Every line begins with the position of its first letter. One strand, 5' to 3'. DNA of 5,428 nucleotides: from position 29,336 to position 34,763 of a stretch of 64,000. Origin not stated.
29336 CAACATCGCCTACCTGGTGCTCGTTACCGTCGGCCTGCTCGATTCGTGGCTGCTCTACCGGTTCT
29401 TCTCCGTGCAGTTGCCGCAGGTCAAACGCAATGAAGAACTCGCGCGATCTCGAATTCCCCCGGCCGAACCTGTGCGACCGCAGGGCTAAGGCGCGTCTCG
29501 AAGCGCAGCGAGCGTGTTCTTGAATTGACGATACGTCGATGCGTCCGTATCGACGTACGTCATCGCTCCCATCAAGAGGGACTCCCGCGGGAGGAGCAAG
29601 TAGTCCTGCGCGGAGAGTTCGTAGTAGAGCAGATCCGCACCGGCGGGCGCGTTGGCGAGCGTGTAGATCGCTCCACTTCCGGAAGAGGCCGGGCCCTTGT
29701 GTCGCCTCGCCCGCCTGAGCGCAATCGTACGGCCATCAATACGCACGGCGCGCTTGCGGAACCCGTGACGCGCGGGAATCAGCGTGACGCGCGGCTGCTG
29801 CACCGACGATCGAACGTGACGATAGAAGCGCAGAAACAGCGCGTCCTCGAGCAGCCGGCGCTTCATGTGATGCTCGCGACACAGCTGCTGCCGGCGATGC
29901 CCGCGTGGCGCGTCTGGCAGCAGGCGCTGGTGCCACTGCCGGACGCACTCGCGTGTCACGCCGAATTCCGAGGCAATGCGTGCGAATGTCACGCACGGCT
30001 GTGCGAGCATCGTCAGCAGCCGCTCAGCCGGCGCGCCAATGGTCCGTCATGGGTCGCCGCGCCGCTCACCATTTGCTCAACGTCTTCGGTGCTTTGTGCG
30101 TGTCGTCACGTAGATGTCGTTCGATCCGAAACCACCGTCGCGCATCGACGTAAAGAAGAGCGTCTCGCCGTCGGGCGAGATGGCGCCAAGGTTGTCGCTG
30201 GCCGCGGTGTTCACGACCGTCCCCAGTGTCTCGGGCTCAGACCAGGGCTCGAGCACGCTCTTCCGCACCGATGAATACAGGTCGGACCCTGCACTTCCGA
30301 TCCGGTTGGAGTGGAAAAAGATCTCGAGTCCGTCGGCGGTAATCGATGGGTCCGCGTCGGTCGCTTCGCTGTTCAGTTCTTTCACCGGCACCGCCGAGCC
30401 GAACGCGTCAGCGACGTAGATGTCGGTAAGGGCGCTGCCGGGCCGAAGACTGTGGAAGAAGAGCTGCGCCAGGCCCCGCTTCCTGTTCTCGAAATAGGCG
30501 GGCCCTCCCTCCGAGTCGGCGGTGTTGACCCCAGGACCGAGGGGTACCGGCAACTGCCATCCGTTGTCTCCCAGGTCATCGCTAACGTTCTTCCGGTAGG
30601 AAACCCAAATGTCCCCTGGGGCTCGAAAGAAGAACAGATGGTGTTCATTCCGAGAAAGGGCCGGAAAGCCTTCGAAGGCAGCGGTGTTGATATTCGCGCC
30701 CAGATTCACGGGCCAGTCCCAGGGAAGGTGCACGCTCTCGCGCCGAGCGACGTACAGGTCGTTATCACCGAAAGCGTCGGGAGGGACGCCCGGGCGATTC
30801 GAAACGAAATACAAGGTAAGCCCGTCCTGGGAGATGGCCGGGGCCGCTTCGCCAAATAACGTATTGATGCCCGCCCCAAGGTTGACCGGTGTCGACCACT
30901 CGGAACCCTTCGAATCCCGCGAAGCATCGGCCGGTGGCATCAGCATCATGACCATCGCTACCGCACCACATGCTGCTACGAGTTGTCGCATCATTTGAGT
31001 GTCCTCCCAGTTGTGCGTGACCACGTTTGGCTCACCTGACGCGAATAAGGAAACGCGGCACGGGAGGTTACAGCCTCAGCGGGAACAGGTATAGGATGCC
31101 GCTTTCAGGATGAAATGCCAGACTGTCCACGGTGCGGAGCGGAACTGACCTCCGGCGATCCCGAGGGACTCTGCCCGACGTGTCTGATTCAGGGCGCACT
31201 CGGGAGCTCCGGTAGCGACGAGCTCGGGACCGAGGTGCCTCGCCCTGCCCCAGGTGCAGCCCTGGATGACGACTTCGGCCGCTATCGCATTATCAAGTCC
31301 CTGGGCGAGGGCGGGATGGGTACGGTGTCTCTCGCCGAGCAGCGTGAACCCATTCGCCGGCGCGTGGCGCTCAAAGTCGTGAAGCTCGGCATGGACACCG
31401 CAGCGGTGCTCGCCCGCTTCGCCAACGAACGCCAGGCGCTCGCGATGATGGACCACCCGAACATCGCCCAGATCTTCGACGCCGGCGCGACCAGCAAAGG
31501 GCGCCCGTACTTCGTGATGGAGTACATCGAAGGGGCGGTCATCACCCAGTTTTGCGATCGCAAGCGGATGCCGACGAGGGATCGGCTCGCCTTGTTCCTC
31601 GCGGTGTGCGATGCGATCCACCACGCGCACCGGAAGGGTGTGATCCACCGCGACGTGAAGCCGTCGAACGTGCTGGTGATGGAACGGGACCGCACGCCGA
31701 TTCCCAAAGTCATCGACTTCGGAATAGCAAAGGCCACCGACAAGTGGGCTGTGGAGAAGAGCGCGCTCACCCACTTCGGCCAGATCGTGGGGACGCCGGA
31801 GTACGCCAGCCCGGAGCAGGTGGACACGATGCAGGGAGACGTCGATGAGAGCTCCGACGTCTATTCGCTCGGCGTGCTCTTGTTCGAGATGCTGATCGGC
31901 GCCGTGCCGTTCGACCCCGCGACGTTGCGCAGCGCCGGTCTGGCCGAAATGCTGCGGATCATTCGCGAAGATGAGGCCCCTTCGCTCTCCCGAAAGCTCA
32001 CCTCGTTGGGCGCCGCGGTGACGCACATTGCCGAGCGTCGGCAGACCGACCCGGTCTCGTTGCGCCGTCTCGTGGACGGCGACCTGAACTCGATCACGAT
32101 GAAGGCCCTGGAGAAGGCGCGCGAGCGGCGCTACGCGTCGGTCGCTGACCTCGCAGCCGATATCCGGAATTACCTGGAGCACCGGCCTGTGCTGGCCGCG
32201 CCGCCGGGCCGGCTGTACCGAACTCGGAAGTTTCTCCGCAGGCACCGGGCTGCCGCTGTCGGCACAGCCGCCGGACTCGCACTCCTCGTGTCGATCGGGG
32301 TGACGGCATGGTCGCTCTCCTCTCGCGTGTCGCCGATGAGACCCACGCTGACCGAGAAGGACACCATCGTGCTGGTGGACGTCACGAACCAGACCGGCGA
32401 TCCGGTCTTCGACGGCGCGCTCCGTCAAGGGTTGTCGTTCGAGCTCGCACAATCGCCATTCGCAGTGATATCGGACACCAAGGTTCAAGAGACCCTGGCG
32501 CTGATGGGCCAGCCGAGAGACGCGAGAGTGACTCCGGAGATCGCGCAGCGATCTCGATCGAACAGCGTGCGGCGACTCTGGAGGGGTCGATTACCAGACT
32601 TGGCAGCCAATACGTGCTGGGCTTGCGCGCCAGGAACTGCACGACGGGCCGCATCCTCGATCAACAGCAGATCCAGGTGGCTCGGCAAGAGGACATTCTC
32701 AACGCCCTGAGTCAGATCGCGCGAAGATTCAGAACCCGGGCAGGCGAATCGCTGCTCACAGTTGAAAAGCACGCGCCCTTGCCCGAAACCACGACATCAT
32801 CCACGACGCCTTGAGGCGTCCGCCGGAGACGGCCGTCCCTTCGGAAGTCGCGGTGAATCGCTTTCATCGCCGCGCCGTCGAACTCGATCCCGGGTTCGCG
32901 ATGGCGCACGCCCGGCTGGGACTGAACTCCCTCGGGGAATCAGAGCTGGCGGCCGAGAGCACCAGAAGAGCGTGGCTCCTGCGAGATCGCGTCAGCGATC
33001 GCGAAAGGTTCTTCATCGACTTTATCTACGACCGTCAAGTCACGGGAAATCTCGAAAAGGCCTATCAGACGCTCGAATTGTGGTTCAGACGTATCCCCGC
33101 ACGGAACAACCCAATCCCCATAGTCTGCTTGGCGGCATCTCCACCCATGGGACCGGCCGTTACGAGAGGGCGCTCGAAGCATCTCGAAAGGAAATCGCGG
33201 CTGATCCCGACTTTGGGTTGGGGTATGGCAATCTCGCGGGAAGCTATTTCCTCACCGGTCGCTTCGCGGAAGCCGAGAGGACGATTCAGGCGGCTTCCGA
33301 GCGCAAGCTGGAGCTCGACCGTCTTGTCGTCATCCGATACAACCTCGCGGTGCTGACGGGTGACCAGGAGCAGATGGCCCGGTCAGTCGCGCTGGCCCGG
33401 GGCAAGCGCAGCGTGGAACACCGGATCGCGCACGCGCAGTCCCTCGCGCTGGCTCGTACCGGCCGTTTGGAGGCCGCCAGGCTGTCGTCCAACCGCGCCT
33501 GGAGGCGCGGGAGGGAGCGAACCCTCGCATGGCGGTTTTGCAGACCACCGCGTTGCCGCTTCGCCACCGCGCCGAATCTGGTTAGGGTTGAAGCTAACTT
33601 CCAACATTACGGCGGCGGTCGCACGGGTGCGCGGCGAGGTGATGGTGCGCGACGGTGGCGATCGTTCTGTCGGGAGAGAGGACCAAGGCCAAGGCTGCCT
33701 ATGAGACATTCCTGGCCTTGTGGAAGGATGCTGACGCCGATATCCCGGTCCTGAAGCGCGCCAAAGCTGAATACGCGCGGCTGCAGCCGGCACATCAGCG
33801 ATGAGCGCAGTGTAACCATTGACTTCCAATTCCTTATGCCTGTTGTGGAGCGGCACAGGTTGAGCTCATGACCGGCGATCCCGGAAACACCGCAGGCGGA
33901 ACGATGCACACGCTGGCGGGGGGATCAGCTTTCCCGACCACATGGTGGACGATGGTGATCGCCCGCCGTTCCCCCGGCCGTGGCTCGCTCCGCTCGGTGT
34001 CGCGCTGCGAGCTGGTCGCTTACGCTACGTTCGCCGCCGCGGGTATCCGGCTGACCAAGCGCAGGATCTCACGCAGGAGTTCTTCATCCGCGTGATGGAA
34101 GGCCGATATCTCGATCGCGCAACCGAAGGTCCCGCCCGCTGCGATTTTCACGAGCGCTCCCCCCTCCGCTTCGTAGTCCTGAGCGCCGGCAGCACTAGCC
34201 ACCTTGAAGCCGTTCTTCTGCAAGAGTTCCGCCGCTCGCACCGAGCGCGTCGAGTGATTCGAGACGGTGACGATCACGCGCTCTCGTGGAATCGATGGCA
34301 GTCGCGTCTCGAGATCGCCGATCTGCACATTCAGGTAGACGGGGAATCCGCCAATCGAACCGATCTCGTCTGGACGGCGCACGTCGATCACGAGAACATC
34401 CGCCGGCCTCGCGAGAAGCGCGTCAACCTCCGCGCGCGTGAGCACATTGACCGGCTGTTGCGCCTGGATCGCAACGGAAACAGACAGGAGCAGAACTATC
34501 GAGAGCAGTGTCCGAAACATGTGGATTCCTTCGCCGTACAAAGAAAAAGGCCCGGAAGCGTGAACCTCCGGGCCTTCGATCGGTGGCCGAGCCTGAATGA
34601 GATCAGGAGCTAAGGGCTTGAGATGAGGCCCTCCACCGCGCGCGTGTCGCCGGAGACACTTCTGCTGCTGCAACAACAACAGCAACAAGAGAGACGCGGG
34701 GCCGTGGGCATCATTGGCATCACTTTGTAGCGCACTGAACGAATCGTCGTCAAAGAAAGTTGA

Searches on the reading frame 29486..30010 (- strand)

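Call 32: search_protein_families(library=pfam, proteins=[window:29486-30010:-], max_evalue=0.01)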
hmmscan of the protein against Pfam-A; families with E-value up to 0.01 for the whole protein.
window:29486-30010:- (174 aa): 1 family
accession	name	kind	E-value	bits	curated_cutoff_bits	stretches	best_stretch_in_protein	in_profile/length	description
PF13518.12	HTH_28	-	0.00067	20.1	25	0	8-29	14-35/52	Helix-turn-helix domain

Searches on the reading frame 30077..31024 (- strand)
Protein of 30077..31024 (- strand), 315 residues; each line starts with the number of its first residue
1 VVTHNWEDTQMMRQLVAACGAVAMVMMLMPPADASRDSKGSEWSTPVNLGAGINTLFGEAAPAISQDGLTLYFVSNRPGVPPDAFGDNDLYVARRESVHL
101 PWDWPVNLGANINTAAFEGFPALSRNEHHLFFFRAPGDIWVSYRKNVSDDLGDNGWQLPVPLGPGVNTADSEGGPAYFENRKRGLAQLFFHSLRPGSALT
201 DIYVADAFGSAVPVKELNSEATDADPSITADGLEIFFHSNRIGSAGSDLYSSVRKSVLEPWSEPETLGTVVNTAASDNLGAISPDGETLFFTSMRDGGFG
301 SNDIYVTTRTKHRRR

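Call 32: search_protein_families(library=pfam, proteins=[window:30077-31024:-], max_evalue=0.01)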
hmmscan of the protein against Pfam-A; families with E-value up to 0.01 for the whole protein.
window:30077-31024:- (315 aa): 1 family
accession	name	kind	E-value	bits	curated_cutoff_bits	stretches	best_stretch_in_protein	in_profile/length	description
PF07676.18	PD40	-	1e-21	76.8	20.9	2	267-306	1-38/38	WD40-like Beta Propeller Repeat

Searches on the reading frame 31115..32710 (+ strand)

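Call 32: search_protein_families(library=pfam, proteins=[window:31115-32710:+], max_evalue=0.01)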
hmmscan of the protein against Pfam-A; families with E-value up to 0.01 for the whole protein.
window:31115-32710:+ (531 aa): 6 families
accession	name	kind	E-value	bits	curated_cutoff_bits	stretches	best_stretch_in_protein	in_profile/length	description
PF00069.31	Pkinase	-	2.5e-42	145.5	31.7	1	57-282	1-219/263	Protein kinase domain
PF07714.23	PK_Tyr_Ser-Thr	-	3.3e-28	99.1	23.1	1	59-269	3-208/258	Protein tyrosine and serine/threonine kinase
PF01636.29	APH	-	2.2e-08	34.6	23.2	1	171-207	165-199/239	Phosphotransferase enzyme family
PF03109.22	ABC1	-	0.00012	21.8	22.9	1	131-212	143-221/244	ABC1 atypical kinase-like domain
PF06293.20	Kdo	-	0.00042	20.3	21.3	1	132-214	93-176/207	Lipopolysaccharide kinase (Kdo/WaaP) family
PF17667.7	Pkinase_fungal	-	0.0023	17.2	24.1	1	150-227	278-356/387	Fungal protein kinase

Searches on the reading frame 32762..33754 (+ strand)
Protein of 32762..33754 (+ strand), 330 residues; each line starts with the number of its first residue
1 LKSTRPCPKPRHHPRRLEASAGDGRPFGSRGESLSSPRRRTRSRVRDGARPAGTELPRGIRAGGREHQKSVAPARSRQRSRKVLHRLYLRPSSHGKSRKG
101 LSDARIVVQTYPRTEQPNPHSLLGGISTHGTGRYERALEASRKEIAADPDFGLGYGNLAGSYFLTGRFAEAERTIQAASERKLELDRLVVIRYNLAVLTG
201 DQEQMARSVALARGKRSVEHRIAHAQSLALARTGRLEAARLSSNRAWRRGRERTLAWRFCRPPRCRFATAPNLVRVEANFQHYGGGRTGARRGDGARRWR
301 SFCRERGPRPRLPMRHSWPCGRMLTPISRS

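Call 32: search_protein_families(library=pfam, proteins=[window:32762-33754:+], max_evalue=0.01)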
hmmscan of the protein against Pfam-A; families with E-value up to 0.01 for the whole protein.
window:32762-33754:+ (330 aa): 3 families
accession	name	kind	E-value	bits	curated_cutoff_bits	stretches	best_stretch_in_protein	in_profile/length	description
PF14559.12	TPR_19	-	3.3e-05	24.6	25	1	132-181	5-54/68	Tetratricopeptide repeat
PF13424.12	TPR_12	-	0.0039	17.8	30.1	0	155-207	6-63/77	Tetratricopeptide repeat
PF13432.12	TPR_16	-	0.0046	17.8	32.7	0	132-178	11-57/65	Tetratricopeptide repeat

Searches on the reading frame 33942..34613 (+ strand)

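Call 32: search_protein_families(library=pfam, proteins=[window:33942-34613:+], max_evalue=0.01)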
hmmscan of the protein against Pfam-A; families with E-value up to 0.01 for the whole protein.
window:33942-34613:+ (223 aa): 1 family
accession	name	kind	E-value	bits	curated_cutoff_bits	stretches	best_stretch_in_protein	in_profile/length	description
PF04542.20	Sigma70_r2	-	0.0098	16.1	24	0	27-54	10-37/71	Sigma-70 region 2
